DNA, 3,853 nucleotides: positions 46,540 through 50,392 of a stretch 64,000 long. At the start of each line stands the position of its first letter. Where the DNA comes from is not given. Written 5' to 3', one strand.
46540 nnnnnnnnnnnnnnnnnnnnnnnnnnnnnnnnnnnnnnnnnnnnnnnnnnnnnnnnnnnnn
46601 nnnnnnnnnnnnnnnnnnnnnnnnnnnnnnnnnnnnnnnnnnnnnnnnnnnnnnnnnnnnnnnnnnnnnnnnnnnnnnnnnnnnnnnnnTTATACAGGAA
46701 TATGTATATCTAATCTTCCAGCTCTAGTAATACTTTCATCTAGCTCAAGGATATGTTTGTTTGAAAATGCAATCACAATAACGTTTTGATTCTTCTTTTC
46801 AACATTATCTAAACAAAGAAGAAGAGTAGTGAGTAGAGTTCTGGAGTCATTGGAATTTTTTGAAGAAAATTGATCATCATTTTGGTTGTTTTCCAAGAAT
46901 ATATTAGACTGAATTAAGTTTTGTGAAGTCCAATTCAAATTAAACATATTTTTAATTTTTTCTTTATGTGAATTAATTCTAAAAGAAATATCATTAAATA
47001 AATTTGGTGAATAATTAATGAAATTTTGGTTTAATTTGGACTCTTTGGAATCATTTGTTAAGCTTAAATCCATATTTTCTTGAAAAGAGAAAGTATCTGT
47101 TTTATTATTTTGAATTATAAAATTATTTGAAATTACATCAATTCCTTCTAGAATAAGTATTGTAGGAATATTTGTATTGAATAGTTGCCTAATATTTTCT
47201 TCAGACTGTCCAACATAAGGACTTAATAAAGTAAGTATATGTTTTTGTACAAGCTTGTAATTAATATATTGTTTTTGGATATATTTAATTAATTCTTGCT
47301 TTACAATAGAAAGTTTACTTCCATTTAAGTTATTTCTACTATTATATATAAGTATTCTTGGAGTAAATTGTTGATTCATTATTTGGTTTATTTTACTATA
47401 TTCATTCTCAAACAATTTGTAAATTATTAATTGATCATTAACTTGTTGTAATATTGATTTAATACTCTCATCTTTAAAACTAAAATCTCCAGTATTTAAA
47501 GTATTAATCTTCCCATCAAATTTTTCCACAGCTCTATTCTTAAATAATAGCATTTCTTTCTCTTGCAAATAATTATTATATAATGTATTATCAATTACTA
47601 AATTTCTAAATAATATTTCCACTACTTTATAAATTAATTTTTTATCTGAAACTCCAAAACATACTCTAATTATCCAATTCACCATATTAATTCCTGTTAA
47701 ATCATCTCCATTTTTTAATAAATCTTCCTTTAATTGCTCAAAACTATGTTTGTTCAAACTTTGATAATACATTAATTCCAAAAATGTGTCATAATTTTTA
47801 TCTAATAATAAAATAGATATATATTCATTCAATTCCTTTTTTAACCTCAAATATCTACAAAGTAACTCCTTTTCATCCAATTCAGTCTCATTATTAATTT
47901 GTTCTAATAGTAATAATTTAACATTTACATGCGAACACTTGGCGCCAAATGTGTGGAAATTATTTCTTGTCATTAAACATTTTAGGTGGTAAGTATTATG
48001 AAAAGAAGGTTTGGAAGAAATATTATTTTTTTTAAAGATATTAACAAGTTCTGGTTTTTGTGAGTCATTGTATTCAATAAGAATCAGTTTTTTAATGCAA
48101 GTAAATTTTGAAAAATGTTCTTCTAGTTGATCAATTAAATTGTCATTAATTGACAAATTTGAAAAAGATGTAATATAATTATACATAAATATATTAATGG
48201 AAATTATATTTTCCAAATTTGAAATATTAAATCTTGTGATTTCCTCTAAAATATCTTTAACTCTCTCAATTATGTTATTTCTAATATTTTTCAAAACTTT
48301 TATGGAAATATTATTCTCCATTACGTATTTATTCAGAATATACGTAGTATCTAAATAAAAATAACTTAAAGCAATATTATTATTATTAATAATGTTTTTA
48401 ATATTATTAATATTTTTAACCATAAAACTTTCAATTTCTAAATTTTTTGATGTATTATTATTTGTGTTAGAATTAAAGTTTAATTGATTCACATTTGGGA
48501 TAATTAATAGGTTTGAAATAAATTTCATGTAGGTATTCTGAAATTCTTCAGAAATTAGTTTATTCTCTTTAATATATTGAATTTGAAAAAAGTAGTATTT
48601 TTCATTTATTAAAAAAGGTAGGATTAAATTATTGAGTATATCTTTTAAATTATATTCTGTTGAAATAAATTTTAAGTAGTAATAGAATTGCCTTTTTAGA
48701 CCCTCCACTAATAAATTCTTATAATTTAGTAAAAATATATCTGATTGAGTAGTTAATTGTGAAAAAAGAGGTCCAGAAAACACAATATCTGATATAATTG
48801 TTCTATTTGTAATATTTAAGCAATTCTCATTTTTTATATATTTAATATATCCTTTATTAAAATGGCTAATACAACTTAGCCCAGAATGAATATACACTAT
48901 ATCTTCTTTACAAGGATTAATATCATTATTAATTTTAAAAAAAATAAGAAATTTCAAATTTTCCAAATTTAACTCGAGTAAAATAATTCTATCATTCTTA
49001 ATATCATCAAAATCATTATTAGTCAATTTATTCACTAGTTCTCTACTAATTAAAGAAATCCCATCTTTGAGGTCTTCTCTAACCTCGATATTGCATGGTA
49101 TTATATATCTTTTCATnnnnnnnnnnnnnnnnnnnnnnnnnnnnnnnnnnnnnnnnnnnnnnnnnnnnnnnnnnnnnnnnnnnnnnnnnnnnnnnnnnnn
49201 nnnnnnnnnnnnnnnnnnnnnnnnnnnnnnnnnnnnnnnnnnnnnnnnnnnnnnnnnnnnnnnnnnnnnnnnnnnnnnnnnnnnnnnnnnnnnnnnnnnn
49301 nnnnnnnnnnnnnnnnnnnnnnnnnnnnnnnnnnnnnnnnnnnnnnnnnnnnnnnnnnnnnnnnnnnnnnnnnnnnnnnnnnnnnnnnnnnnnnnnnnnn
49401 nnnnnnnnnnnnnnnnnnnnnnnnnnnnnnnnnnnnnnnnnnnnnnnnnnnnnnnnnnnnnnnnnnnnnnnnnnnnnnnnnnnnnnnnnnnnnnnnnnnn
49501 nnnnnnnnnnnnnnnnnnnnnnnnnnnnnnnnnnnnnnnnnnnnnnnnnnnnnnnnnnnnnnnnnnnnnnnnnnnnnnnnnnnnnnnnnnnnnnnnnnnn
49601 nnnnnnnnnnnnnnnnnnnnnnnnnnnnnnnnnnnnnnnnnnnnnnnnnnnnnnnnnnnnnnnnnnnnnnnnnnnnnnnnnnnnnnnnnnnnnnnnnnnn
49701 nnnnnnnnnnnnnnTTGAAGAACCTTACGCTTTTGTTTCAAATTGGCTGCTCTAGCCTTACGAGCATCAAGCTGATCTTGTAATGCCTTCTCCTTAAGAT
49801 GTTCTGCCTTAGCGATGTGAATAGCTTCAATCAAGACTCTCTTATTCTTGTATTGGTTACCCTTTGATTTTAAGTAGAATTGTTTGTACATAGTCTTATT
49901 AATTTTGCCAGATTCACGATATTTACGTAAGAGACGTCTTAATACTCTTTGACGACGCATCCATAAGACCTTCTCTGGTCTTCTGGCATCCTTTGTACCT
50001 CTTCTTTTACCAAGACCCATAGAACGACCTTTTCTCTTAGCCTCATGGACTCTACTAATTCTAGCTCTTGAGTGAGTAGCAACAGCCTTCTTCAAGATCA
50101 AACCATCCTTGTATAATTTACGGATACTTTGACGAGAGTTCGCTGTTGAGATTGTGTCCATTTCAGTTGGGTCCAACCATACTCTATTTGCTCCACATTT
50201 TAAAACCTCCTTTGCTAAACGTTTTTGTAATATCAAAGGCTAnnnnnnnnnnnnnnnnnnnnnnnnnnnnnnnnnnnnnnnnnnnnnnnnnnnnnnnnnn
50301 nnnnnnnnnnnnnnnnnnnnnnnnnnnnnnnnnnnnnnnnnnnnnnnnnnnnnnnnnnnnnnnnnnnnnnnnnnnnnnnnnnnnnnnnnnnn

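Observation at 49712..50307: Ribosomal protein L19e gene whose first exon is only the ATG start codon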

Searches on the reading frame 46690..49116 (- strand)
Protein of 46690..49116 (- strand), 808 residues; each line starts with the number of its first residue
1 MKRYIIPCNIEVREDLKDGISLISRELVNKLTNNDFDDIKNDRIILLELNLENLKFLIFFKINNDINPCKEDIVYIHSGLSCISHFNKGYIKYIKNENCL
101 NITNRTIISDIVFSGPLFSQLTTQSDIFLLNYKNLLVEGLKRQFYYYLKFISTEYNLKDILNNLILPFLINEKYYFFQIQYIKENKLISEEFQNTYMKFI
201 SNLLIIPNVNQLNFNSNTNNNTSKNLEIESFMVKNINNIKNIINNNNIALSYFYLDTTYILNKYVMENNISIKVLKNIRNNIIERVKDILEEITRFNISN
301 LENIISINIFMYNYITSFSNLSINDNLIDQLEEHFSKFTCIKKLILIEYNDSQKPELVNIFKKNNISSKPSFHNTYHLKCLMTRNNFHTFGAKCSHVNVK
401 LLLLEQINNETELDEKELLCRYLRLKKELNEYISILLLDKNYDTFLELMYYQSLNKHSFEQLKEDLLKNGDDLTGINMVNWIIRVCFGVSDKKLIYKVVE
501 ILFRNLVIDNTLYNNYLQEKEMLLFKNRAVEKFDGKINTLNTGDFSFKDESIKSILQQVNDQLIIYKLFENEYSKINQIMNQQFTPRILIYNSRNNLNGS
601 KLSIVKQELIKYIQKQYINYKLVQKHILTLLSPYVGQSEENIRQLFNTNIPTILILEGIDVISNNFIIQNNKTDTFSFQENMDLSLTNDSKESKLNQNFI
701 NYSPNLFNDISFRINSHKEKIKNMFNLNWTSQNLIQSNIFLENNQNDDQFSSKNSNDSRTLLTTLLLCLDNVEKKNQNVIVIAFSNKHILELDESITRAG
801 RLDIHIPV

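Call 5: list_cluster_members(proteins=[window:49715-50242:-, window:49715-50236:-, window:49715-50161:-, window:46690-49116:-, window:51306-52691:+])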
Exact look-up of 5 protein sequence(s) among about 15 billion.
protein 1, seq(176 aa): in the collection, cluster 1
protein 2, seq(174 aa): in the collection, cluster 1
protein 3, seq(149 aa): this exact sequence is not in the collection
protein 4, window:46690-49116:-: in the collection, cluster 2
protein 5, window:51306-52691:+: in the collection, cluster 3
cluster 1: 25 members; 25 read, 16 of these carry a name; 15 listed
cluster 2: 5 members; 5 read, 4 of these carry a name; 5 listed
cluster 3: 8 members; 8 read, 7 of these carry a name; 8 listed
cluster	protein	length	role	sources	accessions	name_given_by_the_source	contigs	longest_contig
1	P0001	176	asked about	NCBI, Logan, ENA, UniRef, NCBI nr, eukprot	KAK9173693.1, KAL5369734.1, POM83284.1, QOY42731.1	60S ribosomal protein L19 [Cryptosporidium parvum] | Large ribosomal subunit protein eL19 domain-containing protein n=3 Tax=Cryptosporidium ... | Ribosomal protein L19e family protein [Cryptosporidium meleagridis]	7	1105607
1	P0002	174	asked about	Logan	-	-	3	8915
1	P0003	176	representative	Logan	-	-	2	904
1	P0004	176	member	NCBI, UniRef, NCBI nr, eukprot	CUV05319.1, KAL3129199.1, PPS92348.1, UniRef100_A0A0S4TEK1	unnamed protein product [Cryptosporidium hominis] | 60S ribosomal protein L19 n=2 Tax=Cryptosporidium hominis TaxID=237895 ... | 60S ribosomal protein L19 [Cryptosporidium hominis]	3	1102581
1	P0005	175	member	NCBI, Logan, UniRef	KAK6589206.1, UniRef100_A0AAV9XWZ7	60S ribosomal L19 [Cryptosporidium xiaoi] | 60S ribosomal L19 n=1 Tax=Cryptosporidium xiaoi TaxID=659607 RepID=A0AAV9XWZ7_9CRYT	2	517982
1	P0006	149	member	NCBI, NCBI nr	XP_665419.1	60S ribosomal protein L19 [Cryptosporidium hominis TU502]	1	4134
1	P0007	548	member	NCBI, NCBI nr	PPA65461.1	Ribosomal protein L19e protein, missing start Met [Cryptosporidium hominis]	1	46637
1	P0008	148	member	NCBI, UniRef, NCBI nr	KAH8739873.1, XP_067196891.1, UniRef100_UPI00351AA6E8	60S ribosomal protein L19 [Cryptosporidium ryanae] | 60S ribosomal protein L19 n=1 Tax=Cryptosporidium ryanae TaxID=515981 RepID=UPI00351AA6E8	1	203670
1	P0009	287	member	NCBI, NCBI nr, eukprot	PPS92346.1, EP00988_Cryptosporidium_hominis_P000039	Uncharacterized protein GY17_00003938 [Cryptosporidium hominis] | PPS92346.1 Uncharacterized protein GY17_00003938 [Cryptosporidium hominis]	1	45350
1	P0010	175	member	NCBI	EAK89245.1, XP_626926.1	60S ribosomal protein L19, partial [Cryptosporidium parvum Iowa II]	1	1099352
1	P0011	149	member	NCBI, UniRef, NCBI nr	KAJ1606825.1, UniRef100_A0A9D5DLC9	60S ribosomal protein L19 [Cryptosporidium canis] | 60S ribosomal protein L19 n=1 Tax=Cryptosporidium canis TaxID=195482 ...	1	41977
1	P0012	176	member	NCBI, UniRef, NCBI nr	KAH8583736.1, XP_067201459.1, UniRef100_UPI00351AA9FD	ribosomal RPL19 [Cryptosporidium sp. chipmunk genotype I] | ribosomal RPL19 n=1 Tax=Cryptosporidium sp. chipmunk genotype I TaxID=1280935 ...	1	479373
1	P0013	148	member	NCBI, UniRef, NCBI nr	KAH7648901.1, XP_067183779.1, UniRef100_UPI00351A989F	60S ribosomal L19 [Cryptosporidium bovis] | 60S ribosomal L19 n=1 Tax=Cryptosporidium bovis TaxID=310047 RepID=UPI00351A989F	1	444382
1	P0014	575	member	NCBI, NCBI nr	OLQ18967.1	Ribosomal protein L19e [Cryptosporidium hominis]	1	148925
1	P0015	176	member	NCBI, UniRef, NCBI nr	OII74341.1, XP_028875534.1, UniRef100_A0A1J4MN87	60s ribosomal protein L19 [Cryptosporidium ubiquitum] | 60s ribosomal protein L19 n=1 Tax=Cryptosporidium ubiquitum TaxID=857276 ...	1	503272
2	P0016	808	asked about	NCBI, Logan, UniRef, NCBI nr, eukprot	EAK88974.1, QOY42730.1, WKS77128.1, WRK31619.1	hypothetical protein [Cryptosporidium parvum Iowa II] | ATPase AAA-type core domain-containing protein n=2 Tax=Cryptosporidium parvum TaxID=5807 ... | QOY42730.1 hypothetical protein CPATCC_001402 [Cryptosporidium parvum]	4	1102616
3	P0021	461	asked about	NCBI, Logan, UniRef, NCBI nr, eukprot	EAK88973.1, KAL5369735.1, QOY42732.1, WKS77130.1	hypothetical protein [Cryptosporidium parvum Iowa II] | Uncharacterized protein n=2 Tax=Cryptosporidium parvum TaxID=5807 RepID=Q5CU87_CRYPI | QOY42732.1 hypothetical protein CPATCC_001404 [Cryptosporidium parvum]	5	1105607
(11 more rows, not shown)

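Call 6: search_protein_families(library=pfam, proteins=[window:46690-49116:-])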
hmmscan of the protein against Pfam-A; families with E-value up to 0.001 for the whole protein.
window:46690-49116:- (808 aa): 1 family
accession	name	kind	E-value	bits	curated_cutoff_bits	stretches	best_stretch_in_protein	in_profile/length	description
PF00004.35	AAA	-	5.6e-10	40.2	21.2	1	749-807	68-128/131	ATPase family associated with various cellular activities (AAA)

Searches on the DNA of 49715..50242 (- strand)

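Call 38: search_rna_families(sources=[L003, L005, L001, L008], threshold=evalue, max_evalue=1)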
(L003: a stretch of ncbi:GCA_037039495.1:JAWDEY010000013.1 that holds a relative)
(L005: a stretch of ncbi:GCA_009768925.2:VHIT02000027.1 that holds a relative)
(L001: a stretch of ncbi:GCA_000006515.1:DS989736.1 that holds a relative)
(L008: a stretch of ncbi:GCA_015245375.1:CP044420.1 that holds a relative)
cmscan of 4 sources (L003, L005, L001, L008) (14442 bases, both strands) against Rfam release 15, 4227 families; matches with E-value up to 1: 1.
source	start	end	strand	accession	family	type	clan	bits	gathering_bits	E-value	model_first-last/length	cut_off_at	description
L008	2270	2357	+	RF01576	DdR8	Gene; snRNA; snoRNA; CD-box;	-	25.5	80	0.68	1-88/88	no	D. discoideum snoRNA DdR8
